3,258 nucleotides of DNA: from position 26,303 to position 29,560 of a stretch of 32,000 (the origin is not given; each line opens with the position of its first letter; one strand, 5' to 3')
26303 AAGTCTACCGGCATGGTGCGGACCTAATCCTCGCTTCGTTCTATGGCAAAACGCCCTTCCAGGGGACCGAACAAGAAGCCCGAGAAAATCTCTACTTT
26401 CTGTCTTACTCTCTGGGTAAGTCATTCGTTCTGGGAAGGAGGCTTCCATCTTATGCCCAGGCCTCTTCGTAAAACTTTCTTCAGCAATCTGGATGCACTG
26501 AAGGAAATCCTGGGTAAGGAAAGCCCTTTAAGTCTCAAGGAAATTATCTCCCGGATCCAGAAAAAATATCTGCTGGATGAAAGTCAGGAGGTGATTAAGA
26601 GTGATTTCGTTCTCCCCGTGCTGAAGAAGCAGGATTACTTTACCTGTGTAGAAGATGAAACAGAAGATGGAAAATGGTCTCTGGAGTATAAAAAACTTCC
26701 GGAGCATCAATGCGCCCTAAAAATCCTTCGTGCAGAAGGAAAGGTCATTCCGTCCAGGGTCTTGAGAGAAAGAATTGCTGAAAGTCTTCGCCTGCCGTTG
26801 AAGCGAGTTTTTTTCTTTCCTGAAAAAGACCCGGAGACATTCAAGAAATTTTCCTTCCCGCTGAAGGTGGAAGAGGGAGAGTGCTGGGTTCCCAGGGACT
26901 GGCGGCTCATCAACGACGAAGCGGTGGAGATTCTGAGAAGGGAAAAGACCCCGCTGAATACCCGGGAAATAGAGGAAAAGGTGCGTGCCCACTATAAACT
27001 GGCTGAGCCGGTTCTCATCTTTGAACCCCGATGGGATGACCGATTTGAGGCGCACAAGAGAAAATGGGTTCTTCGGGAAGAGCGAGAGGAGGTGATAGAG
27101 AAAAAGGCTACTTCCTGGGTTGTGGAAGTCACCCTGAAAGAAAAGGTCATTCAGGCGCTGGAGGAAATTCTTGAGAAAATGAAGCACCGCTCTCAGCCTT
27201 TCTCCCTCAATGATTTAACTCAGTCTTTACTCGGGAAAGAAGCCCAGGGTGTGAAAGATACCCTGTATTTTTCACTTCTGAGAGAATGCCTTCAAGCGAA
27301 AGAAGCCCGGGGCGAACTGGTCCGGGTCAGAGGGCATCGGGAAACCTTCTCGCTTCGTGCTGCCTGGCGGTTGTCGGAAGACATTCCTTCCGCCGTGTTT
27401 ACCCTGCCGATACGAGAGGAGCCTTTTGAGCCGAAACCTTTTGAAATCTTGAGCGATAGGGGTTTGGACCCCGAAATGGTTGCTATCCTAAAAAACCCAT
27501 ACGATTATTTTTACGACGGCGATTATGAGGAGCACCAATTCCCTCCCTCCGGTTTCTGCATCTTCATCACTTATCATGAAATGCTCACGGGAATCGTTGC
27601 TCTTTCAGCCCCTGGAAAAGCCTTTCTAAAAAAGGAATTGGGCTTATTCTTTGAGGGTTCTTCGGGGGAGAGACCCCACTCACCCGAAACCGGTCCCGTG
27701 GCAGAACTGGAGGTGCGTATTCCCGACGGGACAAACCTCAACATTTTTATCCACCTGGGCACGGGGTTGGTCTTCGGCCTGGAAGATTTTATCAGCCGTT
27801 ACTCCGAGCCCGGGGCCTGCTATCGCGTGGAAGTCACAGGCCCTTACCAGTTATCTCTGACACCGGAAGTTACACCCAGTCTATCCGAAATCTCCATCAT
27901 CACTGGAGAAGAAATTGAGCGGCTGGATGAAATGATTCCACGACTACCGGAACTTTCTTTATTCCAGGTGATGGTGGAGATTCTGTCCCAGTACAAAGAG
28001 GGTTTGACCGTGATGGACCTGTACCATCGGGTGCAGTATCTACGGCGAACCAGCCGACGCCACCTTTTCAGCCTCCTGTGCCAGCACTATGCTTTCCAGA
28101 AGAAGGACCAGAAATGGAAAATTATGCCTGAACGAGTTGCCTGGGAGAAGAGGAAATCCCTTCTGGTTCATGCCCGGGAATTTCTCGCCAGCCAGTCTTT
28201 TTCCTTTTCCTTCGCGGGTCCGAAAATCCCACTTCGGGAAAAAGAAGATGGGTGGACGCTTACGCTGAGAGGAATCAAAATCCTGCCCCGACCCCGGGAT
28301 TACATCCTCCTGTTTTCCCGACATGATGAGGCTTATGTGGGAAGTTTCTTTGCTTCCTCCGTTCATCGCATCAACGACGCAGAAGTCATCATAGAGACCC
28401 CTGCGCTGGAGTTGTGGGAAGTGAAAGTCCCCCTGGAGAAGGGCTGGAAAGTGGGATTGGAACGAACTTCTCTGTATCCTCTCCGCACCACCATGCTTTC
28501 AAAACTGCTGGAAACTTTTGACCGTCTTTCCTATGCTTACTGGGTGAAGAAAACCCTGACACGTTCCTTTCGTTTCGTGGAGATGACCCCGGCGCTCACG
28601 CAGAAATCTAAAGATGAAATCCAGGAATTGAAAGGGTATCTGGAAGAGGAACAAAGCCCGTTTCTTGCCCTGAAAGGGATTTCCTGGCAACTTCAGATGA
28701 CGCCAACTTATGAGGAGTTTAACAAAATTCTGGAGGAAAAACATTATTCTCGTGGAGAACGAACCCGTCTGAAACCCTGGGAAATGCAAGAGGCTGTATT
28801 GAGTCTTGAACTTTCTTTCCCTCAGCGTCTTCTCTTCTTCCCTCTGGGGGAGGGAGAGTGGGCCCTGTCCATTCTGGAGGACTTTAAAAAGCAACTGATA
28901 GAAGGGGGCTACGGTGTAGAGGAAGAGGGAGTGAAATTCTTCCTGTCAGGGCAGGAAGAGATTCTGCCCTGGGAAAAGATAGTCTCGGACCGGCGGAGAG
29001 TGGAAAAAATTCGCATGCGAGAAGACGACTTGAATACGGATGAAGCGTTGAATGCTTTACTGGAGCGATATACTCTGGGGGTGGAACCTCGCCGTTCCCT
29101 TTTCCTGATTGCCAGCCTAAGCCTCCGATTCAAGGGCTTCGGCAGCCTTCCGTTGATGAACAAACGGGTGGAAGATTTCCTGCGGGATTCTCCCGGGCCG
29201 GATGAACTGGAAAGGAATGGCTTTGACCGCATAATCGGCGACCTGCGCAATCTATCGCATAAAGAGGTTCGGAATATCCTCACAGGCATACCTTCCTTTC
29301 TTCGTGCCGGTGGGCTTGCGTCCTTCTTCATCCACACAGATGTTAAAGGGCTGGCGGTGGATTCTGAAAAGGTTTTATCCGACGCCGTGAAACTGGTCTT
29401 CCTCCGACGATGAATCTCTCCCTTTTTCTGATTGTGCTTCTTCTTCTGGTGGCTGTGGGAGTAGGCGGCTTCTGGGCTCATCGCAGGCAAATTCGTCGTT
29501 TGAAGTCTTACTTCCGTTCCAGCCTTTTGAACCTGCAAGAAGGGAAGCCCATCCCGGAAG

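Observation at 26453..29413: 986-aa orphan protein apparently assembled from five HARE-HTH-like winged-helix modules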

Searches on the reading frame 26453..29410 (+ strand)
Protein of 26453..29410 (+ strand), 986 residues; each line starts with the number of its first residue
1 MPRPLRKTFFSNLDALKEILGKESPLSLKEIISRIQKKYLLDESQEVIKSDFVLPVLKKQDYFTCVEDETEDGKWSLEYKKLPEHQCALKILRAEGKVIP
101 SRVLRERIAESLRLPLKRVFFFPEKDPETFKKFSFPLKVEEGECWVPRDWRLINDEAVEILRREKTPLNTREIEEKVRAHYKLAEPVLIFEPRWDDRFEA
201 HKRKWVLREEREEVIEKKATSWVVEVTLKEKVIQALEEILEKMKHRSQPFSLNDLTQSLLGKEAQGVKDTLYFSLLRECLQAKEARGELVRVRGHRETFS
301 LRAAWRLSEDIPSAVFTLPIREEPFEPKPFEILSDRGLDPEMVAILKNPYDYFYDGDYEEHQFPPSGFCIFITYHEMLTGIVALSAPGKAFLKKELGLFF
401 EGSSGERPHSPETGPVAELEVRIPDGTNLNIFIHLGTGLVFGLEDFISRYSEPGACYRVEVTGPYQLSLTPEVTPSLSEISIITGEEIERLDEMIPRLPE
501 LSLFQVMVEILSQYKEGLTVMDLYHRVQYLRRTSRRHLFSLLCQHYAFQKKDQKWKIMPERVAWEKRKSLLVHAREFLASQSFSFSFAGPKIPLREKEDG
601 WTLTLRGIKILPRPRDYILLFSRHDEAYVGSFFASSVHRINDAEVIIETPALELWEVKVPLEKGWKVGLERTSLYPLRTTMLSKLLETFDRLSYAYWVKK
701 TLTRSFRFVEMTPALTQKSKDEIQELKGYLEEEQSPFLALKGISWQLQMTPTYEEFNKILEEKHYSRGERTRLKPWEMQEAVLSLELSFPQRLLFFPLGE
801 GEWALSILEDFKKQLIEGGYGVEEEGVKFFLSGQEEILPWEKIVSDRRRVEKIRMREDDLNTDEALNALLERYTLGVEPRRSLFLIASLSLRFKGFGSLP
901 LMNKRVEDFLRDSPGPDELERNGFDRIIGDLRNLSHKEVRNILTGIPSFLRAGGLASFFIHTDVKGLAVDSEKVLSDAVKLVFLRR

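Call 9: search_protein_families(library=pfam, proteins=[window:26453-29410:+], max_evalue=1)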
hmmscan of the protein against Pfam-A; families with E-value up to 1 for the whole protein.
window:26453-29410:+ (986 aa): 2 families
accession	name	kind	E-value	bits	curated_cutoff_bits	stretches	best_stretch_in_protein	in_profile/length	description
PF05066.19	HARE-HTH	-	6.2e-05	23.8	25.9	0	14-42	5-34/71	HB1, ASXL, restriction endonuclease HTH domain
PF23159.1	WH_Rok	-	0.53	10.9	27.6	1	155-181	3-29/58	Repressor Rok winged helix domain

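Call 10: search_protein_families(library=ncbifam, proteins=[window:26453-29410:+], max_evalue=1)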
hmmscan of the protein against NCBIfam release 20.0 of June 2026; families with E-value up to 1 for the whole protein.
window:26453-29410:+ (986 aa): 1 family
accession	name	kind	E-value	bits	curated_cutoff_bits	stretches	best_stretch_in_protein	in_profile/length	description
NF049963.1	RespRegFlgRCampy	domain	0.07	12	750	1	9-61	335-386/429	fla regulon two-component system response regulator FlgR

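Call 11: search_solved_structures(query=window:26453-29410:+, max_evalue=10)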
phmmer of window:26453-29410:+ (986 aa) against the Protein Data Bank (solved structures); distinct sequences matched with E-value up to 10: 0.

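Call 12: find_homologous_proteins(query=window:26453-29410:+, max_evalue=0.001)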
Query window:26453-29410:+ (986 aa): 3 proteins with E <= 0.001 among 8000 candidates.
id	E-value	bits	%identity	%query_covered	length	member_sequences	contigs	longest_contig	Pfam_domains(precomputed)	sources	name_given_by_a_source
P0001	0.0e+0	2103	95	100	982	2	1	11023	-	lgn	-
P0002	7.1e-267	906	46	100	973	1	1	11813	-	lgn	-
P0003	1.4e-174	601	36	95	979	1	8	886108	PF05066.20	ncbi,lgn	ncbi:MAG: hypothetical protein V2G42_03455 [bacterium JZ-2024 1]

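Call 17: find_encoding_contigs(protein=P0003, flank=10000, max_places=3)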
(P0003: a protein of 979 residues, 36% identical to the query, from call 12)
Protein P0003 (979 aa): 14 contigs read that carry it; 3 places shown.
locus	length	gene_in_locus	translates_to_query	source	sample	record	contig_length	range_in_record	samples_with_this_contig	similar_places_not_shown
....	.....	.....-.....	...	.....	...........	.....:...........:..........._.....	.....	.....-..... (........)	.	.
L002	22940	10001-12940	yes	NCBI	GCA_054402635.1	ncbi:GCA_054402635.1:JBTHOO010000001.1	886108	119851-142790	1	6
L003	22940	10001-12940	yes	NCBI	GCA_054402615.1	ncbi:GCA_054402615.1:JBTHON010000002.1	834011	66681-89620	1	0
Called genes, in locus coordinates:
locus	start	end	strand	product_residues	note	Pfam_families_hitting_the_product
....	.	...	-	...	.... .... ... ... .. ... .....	-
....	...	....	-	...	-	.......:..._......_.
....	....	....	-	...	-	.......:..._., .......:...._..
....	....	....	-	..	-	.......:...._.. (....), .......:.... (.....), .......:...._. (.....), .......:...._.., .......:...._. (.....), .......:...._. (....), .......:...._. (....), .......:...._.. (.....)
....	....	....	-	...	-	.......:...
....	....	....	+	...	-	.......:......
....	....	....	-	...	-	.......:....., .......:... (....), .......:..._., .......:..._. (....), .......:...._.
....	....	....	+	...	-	-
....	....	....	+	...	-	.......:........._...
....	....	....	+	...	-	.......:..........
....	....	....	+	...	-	-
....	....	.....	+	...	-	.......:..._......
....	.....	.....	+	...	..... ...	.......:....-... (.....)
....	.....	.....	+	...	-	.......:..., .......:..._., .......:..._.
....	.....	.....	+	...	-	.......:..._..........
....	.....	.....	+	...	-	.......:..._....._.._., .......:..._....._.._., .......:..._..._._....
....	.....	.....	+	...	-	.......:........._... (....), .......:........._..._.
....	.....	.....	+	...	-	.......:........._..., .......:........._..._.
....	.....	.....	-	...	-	-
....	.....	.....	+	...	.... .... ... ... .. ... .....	-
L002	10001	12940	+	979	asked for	PF05066:HARE-HTH (faint)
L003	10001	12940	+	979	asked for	PF05066:HARE-HTH (faint)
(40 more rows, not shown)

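Call 18: find_encoding_contigs(protein=P0002, flank=10000, max_places=3)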
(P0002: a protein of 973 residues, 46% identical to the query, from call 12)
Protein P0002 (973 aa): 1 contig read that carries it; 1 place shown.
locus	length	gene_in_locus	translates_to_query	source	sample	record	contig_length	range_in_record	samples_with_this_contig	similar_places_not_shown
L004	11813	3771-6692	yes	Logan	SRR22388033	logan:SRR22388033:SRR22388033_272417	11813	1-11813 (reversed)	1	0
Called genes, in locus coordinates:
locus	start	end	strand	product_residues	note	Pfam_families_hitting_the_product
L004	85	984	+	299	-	-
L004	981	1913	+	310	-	PF01551:Peptidase_M23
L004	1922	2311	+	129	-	PF04519:Bactofilin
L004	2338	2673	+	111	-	-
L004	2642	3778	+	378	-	PF02595:Gly_kinase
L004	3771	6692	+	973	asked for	-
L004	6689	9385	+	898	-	PF01590:GAF, PF13185:GAF_2, PF13492:GAF_3 (weak), PF00512:HisKA, PF02518:HATPase_c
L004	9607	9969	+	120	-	PF02660:G3P_acyltransf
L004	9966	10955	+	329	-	PF01210:NAD_Gly3P_dh_N, PF07479:NAD_Gly3P_dh_C, PF20618:GPD_NAD_C_bact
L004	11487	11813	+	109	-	?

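Call 26: search_protein_representatives(alignment_id=A1)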
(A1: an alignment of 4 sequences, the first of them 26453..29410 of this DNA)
Query: 4 sequences, 977 profile positions. Proteins with E-value up to 0.001 (for the whole library): 134; up to 1e-10: 38; up to 1e-30: 9. The best 134 are listed.
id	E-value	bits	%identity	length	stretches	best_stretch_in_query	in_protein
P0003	0.0e+00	1616.7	-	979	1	2-974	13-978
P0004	0.0e+00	1223.1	-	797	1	181-977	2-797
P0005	1.5e-208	711.4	-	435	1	1-425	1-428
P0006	3.4e-197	673.8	-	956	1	3-928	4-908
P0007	3.2e-149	515.0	-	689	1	3-697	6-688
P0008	1.5e-89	317.5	-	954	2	58-560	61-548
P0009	1.2e-86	307.9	-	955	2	55-562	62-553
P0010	3.4e-59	217.0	-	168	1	1-172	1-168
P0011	2.8e-31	124.6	-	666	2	2-245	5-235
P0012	1.3e-29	119.1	-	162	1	5-160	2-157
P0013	2.2e-26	108.4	-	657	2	9-237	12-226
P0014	3.3e-24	101.2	-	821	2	21-211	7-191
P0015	8.9e-24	99.8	-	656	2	46-221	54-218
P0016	3.0e-23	98.1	-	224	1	10-219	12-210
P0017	1.4e-22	95.9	-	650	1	8-234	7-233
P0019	2.4e-20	88.4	-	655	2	10-247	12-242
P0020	1.6e-17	79.1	-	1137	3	26-215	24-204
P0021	1.6e-16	75.8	-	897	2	10-206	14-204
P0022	9.7e-16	73.2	-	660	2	7-231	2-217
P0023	1.5e-15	72.5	-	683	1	398-544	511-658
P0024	1.0e-14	69.8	-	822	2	45-207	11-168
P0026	3.8e-14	67.9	-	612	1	409-543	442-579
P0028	1.0e-12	63.2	-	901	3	10-279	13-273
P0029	1.3e-12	62.8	-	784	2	11-279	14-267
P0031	1.6e-12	62.6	-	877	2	10-208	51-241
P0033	7.4e-12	60.3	-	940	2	137-277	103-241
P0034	7.5e-12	60.3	-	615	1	312-564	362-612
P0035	8.8e-12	60.1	-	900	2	9-205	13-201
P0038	7.4e-11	57.0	-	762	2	10-242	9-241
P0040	9.1e-11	56.7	-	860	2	411-563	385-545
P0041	1.2e-10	56.4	-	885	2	9-275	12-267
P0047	9.8e-10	53.3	-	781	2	15-217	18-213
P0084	1.1e-06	43.3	-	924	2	10-258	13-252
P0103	7.0e-06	40.6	-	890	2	11-280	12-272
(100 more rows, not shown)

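Call 27: search_protein_families(library=pfam, proteins=[P0006, P0008, P0011, P0014, P0020, P0023, P0026, P0034, P0040, P0033], max_evalue=0.01)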
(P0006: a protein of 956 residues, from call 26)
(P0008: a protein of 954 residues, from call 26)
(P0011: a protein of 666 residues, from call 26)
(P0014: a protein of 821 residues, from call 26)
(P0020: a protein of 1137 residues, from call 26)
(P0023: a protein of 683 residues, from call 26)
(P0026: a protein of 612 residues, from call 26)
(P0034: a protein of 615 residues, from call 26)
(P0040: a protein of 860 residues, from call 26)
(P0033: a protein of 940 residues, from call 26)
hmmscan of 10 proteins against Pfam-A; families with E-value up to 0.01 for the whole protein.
P0006 (956 aa): 1 family
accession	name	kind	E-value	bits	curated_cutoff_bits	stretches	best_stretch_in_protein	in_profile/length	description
PF16007.11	DUF4777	-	9.5e-05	23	34.4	0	15-41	7-33/66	Domain of unknown function (DUF4777)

P0008 (954 aa): 0 families

P0011 (666 aa): 0 families

P0014 (821 aa): 2 families
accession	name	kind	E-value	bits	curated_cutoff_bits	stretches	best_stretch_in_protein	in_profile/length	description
PF05066.19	HARE-HTH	-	1e-06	29.5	25.9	0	70-96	6-32/71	HB1, ASXL, restriction endonuclease HTH domain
PF16007.11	DUF4777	-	0.00011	22.8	34.4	0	72-104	10-42/66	Domain of unknown function (DUF4777)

P0020 (1137 aa): 2 families
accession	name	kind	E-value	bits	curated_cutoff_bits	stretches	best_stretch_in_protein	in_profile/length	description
PF02384.22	N6_Mtase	-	1.1e-08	35.2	20.4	1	863-1017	8-120/311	N-6 DNA Methylase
PF05175.20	MTS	-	0.004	17.2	23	0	891-976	23-104/170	Methyltransferase small domain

P0023 (683 aa): 0 families

P0026 (612 aa): 0 families

P0034 (615 aa): 2 families
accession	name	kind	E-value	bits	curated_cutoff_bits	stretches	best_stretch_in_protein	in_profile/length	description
PF05066.19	HARE-HTH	-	2.6e-08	34.6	25.9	1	88-145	8-71/71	HB1, ASXL, restriction endonuclease HTH domain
PF16007.11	DUF4777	-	0.006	17.2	34.4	0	89-127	11-49/66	Domain of unknown function (DUF4777)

P0040 (860 aa): 1 family
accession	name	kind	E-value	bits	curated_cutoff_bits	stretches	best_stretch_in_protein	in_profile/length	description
PF24922.1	ACBP4_C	-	0.0075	16.9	31.2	1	774-830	34-90/105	Acyl-CoA-binding domain-containing protein 4-6, C-terminal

P0033 (940 aa): 0 families

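Call 28: list_cluster_members(proteins=[P0006, P0008, P0011, P0014, P0020, P0023, P0026, P0034, P0040, P0033])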
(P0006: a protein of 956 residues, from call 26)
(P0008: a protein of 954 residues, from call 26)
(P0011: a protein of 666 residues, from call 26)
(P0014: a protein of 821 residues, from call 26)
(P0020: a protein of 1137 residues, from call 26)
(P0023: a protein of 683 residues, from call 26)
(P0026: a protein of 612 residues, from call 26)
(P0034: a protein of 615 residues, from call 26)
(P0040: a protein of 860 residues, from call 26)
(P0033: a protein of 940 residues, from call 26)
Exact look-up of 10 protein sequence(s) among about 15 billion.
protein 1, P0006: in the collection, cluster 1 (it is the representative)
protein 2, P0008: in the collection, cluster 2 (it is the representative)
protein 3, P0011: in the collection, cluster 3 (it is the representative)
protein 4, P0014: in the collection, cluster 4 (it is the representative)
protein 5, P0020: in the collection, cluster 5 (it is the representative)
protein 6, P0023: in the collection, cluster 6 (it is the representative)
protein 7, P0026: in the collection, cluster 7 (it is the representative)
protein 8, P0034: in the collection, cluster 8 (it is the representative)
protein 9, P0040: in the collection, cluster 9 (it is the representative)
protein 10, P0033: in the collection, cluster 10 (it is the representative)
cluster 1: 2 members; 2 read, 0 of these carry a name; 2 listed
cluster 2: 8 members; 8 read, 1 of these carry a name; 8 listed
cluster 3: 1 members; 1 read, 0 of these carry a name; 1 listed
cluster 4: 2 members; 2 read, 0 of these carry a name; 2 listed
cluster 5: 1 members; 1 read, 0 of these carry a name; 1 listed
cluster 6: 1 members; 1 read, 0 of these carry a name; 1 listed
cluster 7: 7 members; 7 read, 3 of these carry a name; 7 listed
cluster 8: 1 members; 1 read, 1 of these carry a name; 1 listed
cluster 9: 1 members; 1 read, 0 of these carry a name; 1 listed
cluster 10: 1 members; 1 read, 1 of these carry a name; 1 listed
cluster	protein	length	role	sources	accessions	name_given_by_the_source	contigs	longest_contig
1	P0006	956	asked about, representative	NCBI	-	-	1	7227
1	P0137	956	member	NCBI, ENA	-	-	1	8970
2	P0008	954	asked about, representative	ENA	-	-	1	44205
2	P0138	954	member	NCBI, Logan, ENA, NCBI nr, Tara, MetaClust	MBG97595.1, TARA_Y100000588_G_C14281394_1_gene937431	hypothetical protein CL659_00550 [bacterium] | hypothetical protein [bacterium] | strand:+ start:11497 stop:14361 length:2865 start_codon:yes stop_codon:yes ...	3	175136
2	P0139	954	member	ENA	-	-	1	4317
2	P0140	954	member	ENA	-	-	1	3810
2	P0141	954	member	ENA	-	-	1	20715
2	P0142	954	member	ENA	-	-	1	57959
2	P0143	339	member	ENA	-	-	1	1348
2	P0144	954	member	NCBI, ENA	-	-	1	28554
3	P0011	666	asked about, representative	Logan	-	-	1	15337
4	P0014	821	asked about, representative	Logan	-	-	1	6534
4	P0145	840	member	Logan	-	-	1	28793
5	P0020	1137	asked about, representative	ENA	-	-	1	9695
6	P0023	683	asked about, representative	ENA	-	-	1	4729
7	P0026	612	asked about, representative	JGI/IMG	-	-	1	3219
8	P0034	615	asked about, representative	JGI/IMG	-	DNA-directed RNA polymerase delta subunit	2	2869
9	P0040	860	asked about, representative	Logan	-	-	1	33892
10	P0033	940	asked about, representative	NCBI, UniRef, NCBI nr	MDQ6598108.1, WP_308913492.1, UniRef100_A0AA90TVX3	hypothetical protein [Bacillus salipaludis] | Uncharacterized protein n=1 Tax=Bacillus salipaludis TaxID=2547811 RepID=A0AA90TVX3_9BACI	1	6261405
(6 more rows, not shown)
